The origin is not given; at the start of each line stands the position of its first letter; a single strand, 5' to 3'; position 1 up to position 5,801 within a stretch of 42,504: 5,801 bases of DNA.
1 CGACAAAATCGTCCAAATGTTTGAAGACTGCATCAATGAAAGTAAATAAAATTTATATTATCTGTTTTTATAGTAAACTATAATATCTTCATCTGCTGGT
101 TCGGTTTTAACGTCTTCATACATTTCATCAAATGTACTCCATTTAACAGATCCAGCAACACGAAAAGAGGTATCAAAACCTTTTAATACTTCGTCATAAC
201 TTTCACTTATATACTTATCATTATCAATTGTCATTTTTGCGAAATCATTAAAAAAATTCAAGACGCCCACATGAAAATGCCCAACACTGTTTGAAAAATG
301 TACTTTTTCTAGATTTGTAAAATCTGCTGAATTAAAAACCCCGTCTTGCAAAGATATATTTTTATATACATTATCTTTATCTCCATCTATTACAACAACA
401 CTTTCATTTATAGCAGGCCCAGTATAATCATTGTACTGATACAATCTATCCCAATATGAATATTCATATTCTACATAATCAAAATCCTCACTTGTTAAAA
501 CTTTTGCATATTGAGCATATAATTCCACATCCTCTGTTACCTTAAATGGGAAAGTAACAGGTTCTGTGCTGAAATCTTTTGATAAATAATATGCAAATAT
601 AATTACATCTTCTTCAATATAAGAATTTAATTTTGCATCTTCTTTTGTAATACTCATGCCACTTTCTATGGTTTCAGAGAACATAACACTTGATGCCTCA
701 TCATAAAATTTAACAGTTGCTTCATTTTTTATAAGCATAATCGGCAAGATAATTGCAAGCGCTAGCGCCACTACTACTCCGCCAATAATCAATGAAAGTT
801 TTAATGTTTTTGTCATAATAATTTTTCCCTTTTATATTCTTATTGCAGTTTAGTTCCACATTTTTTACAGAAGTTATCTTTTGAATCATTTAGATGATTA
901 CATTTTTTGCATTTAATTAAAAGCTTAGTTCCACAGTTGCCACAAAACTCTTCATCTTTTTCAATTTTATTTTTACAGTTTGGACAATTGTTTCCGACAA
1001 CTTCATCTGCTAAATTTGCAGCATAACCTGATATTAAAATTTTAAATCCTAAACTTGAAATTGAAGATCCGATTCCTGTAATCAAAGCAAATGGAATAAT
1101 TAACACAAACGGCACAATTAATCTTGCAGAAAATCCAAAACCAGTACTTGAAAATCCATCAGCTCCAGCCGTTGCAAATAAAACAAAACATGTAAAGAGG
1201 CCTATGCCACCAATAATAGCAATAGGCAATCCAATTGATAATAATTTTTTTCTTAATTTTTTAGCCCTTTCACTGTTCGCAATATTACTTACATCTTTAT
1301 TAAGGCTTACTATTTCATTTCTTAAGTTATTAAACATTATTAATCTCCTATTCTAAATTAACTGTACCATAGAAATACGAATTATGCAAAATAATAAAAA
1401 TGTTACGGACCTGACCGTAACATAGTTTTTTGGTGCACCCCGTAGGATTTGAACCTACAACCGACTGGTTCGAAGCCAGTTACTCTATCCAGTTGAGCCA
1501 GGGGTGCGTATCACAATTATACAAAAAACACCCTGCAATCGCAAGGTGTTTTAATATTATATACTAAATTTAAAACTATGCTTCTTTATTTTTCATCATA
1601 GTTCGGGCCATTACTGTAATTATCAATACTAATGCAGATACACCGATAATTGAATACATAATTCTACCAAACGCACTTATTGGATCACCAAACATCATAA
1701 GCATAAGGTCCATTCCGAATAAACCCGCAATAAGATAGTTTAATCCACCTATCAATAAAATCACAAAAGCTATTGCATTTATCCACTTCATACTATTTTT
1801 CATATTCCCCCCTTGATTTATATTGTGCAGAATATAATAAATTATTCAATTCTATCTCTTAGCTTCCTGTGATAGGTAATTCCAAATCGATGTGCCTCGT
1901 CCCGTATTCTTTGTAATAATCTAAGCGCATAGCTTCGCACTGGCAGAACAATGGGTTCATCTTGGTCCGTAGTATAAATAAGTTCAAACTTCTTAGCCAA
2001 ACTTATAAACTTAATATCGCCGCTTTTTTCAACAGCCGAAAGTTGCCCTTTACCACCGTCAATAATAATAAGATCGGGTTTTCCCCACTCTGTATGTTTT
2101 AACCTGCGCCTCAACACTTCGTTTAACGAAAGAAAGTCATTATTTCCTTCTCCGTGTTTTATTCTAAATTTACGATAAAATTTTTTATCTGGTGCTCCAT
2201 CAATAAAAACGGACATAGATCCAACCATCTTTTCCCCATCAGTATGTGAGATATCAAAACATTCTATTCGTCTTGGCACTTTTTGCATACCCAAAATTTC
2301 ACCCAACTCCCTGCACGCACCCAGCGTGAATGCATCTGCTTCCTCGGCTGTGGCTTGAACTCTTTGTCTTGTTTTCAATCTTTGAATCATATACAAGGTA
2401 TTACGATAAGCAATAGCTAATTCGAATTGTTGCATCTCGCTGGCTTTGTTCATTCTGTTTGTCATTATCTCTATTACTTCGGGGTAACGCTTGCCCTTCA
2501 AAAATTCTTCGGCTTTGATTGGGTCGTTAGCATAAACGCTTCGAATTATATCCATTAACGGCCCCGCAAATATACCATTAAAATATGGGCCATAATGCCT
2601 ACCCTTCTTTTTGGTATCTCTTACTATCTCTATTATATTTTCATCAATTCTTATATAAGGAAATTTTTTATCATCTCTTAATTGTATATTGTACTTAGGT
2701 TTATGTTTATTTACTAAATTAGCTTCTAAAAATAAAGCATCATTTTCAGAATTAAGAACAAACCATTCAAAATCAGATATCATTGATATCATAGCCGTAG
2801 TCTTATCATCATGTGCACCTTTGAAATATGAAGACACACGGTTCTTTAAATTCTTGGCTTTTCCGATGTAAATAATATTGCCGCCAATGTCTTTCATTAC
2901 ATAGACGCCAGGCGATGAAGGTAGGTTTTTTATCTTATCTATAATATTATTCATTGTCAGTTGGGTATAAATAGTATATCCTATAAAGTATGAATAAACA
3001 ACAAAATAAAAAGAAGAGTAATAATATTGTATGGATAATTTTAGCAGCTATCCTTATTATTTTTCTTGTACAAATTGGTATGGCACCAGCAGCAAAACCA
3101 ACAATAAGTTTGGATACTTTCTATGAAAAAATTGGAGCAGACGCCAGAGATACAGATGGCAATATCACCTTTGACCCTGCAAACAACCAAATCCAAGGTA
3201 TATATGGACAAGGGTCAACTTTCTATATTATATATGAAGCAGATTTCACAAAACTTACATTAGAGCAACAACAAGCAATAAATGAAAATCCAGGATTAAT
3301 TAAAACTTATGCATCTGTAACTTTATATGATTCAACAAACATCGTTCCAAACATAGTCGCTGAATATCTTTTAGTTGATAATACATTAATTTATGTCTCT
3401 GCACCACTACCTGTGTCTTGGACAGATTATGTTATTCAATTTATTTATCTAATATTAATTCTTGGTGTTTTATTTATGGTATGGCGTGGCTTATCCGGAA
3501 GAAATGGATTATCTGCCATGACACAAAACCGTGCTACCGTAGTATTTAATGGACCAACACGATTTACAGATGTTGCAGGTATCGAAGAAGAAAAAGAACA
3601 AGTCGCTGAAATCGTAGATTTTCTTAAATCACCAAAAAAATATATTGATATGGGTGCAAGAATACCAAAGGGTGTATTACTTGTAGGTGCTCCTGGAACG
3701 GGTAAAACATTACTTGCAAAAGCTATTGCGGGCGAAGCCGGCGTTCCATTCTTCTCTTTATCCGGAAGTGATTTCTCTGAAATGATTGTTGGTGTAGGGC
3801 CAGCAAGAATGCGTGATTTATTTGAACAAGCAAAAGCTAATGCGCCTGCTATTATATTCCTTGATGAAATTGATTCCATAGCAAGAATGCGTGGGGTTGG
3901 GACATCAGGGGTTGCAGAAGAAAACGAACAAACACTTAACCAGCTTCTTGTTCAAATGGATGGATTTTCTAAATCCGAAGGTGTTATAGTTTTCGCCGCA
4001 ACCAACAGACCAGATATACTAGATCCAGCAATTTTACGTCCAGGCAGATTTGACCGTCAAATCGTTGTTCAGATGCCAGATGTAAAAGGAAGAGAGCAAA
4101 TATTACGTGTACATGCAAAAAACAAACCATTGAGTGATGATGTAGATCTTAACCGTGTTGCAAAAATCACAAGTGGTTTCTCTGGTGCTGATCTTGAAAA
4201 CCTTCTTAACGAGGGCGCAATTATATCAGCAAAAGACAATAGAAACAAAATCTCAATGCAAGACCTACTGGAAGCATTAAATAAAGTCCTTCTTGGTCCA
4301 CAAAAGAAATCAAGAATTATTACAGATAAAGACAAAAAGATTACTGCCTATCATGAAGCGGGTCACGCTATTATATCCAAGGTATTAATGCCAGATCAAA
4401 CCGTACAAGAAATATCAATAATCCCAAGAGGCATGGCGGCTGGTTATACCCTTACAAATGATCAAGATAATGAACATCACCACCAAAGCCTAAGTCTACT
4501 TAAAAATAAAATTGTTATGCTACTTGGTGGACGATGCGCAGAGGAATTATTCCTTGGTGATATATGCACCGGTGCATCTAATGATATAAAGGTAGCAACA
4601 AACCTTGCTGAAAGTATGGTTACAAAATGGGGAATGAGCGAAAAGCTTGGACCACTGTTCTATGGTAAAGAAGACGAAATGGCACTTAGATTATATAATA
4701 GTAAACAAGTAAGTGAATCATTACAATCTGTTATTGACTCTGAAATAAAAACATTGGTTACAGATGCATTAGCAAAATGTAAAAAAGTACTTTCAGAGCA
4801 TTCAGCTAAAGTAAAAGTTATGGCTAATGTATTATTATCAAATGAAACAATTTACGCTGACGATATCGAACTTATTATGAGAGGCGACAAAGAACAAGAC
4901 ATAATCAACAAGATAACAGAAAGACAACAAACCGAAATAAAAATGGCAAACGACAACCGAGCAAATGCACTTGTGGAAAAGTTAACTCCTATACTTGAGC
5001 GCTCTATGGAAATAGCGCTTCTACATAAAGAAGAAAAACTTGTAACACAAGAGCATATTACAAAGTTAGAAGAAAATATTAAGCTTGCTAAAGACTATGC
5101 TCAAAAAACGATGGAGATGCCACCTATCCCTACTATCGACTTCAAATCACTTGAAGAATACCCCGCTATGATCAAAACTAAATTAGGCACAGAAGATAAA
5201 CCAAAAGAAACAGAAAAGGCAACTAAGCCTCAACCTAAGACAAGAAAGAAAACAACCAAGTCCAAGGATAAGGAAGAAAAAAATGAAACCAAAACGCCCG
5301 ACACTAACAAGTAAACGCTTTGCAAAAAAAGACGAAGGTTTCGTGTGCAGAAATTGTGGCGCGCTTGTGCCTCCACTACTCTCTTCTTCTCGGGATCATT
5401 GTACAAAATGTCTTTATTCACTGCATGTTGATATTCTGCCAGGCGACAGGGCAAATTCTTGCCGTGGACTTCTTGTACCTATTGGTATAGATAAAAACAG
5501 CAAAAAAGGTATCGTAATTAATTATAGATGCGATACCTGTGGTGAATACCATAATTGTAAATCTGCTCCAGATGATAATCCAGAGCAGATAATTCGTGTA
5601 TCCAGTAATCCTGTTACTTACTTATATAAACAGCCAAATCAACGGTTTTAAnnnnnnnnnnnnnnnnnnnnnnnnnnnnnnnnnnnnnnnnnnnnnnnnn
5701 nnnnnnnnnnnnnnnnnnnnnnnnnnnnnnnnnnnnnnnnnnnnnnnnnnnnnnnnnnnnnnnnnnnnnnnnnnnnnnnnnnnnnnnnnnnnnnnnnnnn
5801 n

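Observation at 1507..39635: Genes that head transcription units have a -35/-10 ending 5-8 nt before the start codon and no SD, predicting pervasive leaderless mRNAs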

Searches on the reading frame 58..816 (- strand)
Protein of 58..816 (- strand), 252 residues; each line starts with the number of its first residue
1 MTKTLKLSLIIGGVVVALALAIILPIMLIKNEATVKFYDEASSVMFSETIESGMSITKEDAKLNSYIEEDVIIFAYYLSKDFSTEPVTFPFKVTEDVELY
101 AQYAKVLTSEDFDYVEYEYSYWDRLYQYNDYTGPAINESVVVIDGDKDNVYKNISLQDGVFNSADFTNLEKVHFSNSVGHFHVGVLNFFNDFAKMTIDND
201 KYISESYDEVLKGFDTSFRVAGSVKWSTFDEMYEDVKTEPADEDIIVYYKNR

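Call 10: search_protein_families(library=pfam, proteins=[window:58-816:-])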
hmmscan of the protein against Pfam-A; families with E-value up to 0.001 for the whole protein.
window:58-816:- (252 aa): 0 families

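Call 15: find_encoding_contigs(protein=window:58-816:-, flank=10000, max_places=6)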
Protein window:58-816:- (252 aa): no gene with exactly this product is on record in the collection.

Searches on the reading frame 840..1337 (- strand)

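Call 10: search_protein_families(library=pfam, proteins=[window:840-1337:-])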
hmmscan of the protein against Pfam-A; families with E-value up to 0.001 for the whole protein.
window:840-1337:- (165 aa): 7 families
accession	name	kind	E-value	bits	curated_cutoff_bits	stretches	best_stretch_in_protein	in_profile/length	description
PF13248.11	Zn_ribbon_3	-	1.6e-11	43.7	27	2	116-139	3-26/26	zinc-ribbon domain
PF12773.13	DZR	-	2.2e-11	44.2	27.3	1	118-161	1-45/45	Double zinc ribbon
PF13240.11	Zn_Ribbon_1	-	4.7e-10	39.4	25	2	118-139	2-23/23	zinc-ribbon domain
PF17032.10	Zn_ribbon_15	-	3.6e-08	34.5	28.9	1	115-136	52-73/73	zinc-ribbon family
PF24460.1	DUF7575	-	3.8e-05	23.4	28.5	1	116-139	4-27/28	Domain of unknown function (DUF7575)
PF08271.17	Zn_Ribbon_TF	-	0.00013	21.8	29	0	118-139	3-29/43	TFIIB zinc-binding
PF18912.6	DZR_2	-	0.00048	20.3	27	0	115-160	7-55/56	Double zinc ribbon domain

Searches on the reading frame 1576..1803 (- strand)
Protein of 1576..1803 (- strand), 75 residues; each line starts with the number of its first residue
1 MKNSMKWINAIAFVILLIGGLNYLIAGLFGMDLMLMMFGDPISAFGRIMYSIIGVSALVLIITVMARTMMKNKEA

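Call 10: search_protein_families(library=pfam, proteins=[window:1576-1803:-])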
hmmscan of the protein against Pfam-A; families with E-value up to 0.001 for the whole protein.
window:1576-1803:- (75 aa): 1 family
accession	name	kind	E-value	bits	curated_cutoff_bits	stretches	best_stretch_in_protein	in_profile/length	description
PF04070.17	DUF378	-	1.5e-13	50.8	25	1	6-64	1-59/60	Domain of unknown function (DUF378)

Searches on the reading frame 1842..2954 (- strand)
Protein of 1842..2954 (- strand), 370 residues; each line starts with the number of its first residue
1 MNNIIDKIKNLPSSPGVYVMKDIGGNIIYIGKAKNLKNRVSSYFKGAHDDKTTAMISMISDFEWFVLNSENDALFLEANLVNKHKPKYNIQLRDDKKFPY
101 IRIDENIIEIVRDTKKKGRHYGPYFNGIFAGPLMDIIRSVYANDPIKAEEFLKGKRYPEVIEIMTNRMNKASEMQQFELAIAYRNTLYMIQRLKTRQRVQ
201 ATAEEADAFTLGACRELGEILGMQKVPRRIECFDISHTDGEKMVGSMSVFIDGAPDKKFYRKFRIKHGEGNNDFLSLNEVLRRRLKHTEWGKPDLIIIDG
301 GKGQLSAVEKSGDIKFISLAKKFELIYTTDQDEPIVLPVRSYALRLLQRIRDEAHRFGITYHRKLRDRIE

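Call 10: search_protein_families(library=pfam, proteins=[window:1842-2954:-])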
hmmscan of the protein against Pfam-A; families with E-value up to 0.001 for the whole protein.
window:1842-2954:- (370 aa): 3 families
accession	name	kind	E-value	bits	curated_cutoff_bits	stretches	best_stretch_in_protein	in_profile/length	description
PF08459.17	UvrC_RNaseH_dom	-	1.4e-44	152.2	22.3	1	219-359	2-159/159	UvrC RNAse H endonuclease domain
PF01541.30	GIY-YIG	-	5.2e-10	39.9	22.6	1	15-89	2-78/78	GIY-YIG catalytic domain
PF02151.25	UVR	-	0.0007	19.7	21.5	1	160-191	3-34/36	UvrB/uvrC motif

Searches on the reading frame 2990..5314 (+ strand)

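Call 10: search_protein_families(library=pfam, proteins=[window:2990-5314:+])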
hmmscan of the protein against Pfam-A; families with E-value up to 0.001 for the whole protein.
window:2990-5314:+ (774 aa): 8 families
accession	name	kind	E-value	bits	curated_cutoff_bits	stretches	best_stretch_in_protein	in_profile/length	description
PF01434.24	Peptidase_M41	-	6e-58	196.3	29.9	1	442-627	1-189/191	Peptidase family M41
PF00004.35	AAA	-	3.1e-44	151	21.2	1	229-361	1-130/131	ATPase family associated with various cellular activities (AAA)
PF17862.7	AAA_lid_3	-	7.5e-13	48.2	27.2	1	384-427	1-44/45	AAA+ lid domain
PF07728.20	AAA_5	-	4.8e-05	23.8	22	1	228-342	1-125/139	AAA domain (dynein-related subfamily)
PF06068.19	TIP49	-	0.00022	21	23.8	1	226-262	50-88/347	TIP49 P-loop domain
PF23902.1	AAA_lid_PRS2_C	-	0.00038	21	34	0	368-434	4-71/73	PRS2 AAA+ lid C-terminal domain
PF13191.12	AAA_16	-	0.00065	20.7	32.6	0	226-320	24-124/167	AAA ATPase domain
PF05496.18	RuvB_N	-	0.00091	19.5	27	0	190-298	4-97/159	Holliday junction DNA helicase RuvB P-loop domain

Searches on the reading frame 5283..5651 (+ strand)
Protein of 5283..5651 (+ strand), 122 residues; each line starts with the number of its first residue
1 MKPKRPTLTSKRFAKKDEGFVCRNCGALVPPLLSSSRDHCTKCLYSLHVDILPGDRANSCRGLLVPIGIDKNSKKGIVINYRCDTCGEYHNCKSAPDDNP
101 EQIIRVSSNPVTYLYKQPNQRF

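Call 10: search_protein_families(library=pfam, proteins=[window:5283-5651:+])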
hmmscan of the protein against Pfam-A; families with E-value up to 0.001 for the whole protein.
window:5283-5651:+ (122 aa): 1 family
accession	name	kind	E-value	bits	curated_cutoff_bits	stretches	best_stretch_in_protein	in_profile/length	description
PF12647.12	RNHCP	-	1.6e-25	89.4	24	1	18-103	2-89/90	RNHCP domain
